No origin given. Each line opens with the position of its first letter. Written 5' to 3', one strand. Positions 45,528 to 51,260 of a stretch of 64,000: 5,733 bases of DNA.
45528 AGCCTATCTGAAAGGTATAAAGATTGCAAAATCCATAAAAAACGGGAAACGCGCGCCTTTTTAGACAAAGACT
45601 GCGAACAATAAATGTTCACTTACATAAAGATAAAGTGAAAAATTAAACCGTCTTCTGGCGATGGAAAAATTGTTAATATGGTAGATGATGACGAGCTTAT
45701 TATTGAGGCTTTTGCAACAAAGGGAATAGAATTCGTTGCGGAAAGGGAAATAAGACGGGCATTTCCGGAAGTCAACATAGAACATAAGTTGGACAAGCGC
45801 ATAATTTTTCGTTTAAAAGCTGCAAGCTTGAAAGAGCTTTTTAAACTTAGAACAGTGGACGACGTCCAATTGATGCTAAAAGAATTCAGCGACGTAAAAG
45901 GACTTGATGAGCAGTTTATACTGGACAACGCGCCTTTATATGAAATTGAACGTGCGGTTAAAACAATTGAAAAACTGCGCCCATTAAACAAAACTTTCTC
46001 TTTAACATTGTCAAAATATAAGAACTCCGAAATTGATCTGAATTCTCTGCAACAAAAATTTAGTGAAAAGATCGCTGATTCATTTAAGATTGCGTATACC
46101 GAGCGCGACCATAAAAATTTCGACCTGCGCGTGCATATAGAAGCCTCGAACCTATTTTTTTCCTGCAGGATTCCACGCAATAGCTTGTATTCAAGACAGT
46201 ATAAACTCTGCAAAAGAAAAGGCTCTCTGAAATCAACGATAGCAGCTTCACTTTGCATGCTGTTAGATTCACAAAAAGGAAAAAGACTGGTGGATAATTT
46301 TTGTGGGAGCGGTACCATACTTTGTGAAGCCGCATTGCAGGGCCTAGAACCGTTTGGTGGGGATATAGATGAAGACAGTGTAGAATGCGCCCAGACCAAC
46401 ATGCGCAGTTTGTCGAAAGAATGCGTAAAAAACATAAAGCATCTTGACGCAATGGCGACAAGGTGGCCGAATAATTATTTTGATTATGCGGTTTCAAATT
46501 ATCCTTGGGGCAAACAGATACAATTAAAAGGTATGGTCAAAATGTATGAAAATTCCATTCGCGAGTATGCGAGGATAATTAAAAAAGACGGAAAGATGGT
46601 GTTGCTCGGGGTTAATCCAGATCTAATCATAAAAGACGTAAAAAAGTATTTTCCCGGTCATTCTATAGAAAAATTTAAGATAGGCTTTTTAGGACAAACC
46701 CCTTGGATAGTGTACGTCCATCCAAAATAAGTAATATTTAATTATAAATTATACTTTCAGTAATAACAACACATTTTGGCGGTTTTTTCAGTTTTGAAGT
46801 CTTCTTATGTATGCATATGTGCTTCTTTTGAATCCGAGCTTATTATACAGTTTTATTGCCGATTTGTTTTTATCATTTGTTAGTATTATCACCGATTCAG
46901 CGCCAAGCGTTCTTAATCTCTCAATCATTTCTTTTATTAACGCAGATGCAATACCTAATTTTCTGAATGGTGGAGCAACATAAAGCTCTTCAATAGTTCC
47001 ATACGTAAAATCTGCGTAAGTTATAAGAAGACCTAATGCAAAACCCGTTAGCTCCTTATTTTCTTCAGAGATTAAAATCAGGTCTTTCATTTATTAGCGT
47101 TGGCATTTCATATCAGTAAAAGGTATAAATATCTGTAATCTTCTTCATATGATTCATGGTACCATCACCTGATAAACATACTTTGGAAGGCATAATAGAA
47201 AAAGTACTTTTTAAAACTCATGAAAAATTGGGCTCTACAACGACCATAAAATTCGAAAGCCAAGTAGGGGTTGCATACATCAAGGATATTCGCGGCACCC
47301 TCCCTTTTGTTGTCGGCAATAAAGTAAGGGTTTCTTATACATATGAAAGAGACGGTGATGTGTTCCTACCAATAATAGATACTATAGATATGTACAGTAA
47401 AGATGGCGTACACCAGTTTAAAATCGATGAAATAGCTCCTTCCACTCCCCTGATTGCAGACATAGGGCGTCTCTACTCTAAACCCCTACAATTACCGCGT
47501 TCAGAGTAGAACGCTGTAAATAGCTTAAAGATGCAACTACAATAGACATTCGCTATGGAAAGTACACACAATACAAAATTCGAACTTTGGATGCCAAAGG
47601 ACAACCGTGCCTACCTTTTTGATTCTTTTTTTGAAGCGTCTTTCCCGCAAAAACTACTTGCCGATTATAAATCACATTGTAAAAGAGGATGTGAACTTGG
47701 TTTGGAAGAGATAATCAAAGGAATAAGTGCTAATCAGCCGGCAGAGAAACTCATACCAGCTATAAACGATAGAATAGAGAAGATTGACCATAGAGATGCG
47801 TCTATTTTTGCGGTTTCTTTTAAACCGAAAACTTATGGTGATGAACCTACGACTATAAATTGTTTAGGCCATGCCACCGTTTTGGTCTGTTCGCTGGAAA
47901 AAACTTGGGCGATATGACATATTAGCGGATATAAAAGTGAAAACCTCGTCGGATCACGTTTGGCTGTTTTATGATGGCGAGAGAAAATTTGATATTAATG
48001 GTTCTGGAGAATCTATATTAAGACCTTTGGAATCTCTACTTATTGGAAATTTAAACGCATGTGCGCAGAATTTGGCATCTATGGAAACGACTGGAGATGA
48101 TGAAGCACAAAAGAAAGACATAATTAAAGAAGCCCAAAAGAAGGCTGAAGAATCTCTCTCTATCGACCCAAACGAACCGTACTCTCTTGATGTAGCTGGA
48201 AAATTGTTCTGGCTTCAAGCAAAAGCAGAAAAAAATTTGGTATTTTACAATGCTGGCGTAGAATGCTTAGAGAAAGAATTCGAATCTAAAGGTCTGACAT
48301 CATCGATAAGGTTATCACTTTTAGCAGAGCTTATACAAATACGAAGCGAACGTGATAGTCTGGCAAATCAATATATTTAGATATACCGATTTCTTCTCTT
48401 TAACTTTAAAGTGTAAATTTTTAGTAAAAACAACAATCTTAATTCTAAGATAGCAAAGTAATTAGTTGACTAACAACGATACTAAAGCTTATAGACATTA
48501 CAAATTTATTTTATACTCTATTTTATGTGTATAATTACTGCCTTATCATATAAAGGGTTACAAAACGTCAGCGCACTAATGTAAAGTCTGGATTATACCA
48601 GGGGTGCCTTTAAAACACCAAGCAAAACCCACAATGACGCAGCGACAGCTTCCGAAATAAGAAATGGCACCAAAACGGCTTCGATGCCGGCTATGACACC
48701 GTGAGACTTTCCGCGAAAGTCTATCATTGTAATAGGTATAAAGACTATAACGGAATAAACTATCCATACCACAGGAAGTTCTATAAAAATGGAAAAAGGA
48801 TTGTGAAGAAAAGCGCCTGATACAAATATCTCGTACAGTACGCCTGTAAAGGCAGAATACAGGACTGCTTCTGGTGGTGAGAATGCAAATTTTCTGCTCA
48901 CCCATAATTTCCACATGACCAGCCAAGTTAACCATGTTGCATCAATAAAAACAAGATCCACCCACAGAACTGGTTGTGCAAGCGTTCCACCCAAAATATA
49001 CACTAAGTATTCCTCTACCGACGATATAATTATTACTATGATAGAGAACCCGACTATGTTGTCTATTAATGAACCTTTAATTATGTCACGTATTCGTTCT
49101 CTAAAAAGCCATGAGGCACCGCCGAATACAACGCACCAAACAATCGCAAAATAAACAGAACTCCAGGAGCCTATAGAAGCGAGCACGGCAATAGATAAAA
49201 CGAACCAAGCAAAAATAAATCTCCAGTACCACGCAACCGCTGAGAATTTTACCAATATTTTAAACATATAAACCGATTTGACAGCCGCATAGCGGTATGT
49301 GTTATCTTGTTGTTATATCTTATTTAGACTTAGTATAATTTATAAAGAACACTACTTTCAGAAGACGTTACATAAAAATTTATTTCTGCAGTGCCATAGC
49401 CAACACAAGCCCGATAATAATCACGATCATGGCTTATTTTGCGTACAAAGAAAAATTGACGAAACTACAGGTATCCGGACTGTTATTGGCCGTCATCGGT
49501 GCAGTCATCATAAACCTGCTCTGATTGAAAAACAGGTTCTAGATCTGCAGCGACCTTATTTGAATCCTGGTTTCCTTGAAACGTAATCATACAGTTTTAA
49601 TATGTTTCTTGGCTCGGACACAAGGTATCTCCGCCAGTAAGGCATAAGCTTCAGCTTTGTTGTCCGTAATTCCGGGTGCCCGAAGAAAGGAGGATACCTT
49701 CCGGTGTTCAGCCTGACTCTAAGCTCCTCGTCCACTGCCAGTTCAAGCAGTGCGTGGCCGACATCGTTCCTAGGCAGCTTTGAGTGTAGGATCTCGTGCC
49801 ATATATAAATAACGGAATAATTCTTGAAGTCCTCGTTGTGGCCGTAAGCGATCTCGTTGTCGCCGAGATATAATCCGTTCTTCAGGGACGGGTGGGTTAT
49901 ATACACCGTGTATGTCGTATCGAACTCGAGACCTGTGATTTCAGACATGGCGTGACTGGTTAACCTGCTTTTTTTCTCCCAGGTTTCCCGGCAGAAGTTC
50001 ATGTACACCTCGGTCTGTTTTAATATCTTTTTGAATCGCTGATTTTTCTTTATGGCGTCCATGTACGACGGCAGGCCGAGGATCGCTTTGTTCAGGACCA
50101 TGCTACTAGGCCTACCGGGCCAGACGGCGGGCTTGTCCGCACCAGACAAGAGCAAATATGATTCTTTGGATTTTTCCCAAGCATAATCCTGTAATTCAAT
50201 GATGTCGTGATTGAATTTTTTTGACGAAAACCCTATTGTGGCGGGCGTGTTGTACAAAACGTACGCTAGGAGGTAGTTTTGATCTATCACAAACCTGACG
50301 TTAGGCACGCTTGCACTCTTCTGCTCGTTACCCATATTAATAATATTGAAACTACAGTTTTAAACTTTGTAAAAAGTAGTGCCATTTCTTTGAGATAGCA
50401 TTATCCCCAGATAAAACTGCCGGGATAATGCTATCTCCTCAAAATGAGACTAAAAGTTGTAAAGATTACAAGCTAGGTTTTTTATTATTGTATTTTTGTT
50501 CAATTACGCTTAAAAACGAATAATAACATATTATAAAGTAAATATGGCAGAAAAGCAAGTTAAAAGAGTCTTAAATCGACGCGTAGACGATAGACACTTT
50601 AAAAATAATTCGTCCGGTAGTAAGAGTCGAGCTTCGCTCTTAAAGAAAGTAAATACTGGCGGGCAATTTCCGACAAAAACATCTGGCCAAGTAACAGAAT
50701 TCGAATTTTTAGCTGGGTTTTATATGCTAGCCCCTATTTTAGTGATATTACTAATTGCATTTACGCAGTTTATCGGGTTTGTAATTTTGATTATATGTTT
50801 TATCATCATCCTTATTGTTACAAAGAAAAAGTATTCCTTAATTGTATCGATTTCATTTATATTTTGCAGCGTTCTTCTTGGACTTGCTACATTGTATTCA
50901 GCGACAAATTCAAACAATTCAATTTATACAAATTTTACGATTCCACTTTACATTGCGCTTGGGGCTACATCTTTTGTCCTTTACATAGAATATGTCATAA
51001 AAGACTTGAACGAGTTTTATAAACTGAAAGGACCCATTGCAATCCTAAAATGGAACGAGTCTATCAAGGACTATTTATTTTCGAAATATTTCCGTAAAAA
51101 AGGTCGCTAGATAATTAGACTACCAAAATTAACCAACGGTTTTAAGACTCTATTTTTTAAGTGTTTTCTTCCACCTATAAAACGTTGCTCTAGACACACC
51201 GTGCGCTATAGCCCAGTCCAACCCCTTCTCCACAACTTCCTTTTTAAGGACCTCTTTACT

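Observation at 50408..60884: Intact-looking casposon (Cas1 casposase + PolB) inserted at the 3' end of tRNA-Arg(GCG)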

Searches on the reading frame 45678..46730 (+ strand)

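Call 19: search_protein_families(library=pfam, proteins=[window:45678-46730:+], max_evalue=0.001)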
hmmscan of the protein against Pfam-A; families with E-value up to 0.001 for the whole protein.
window:45678-46730:+ (350 aa): 9 families
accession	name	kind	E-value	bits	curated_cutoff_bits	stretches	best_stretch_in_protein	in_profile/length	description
PF01170.24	UPF0020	-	4.4e-24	85.7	22.3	1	173-312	1-167/197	RMKL-like, methyltransferase domain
PF13847.12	Methyltransf_31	-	1.8e-07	31.4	27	1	199-313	2-113/145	Methyltransferase domain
PF02086.21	MethyltransfD12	-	5.4e-07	30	22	1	185-270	5-90/253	D12 class N6 adenine-specific DNA methyltransferase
PF08241.18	Methyltransf_11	-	1.5e-05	25.9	21.2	1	209-308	5-94/95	Methyltransferase domain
PF01555.25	N6_N4_Mtase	-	1.5e-05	25.5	26.7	1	105-239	111-220/221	DNA methylase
PF05175.20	MTS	-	4.9e-05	23.5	23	1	192-310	23-139/170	Methyltransferase small domain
PF13649.12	Methyltransf_25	-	0.00011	23.2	27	1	206-304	3-96/97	Methyltransferase domain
PF02384.22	N6_Mtase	-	0.00031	20.6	20.4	1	191-281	37-139/311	N-6 DNA Methylase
PF03602.21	Cons_hypoth95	-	0.00085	19.5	24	0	198-291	39-137/182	Conserved hypothetical protein 95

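Call 55: search_protein_families(library=padloc, proteins=[window:45678-46730:+], max_evalue=0.001)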
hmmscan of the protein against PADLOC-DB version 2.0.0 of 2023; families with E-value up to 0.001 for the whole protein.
window:45678-46730:+ (350 aa): 9 families
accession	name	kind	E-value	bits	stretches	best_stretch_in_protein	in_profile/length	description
PDLC04134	mad2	-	1.4e-18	65.1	1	186-338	277-430/492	mads_2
PDLC03239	MTase_II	-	3.2e-06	24.1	1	182-254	73-146/442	Type II methyltransferase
PDLC03322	MTase_II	-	3.5e-06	24.1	1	198-240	62-104/446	Type II methyltransferase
PDLC03351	MTase_II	-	7.7e-06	23.3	1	194-269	140-215/348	Type II methyltransferase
PDLC03353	MTase_II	-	5.2e-05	20.9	0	193-242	201-250/260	Type II methyltransferase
PDLC03387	MTase_II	-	5.6e-05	20.4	0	190-248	223-282/289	Type II methyltransferase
PDLC03377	MTase_II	-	6.6e-05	19.7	1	175-247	96-168/504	Type II methyltransferase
PDLC03339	MTase_II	-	8.8e-05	19.4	1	197-243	226-272/399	Type II methyltransferase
PDLC03380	MTase_II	-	0.00032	18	0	176-252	33-108/393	Type II methyltransferase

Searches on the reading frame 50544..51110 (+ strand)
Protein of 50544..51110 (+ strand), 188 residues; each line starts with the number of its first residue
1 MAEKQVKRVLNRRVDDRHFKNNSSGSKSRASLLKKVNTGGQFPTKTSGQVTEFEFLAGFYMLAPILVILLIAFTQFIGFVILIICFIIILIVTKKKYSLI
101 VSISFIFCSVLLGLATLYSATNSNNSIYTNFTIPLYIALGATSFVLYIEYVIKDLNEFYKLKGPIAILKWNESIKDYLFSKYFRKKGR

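Call 13: search_protein_families(library=pfam, proteins=[window:50544-51110:+], max_evalue=0.01)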
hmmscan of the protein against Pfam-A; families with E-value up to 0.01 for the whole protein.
window:50544-51110:+ (188 aa): 0 families

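Call 14: search_protein_families(library=ncbifam, proteins=[window:50544-51110:+], max_evalue=0.01)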
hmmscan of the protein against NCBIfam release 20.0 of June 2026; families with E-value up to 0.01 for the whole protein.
window:50544-51110:+ (188 aa): 0 families

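Call 55: search_protein_families(library=padloc, proteins=[window:50544-51110:+], max_evalue=0.001)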
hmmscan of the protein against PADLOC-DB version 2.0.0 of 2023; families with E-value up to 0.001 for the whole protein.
window:50544-51110:+ (188 aa): 0 families
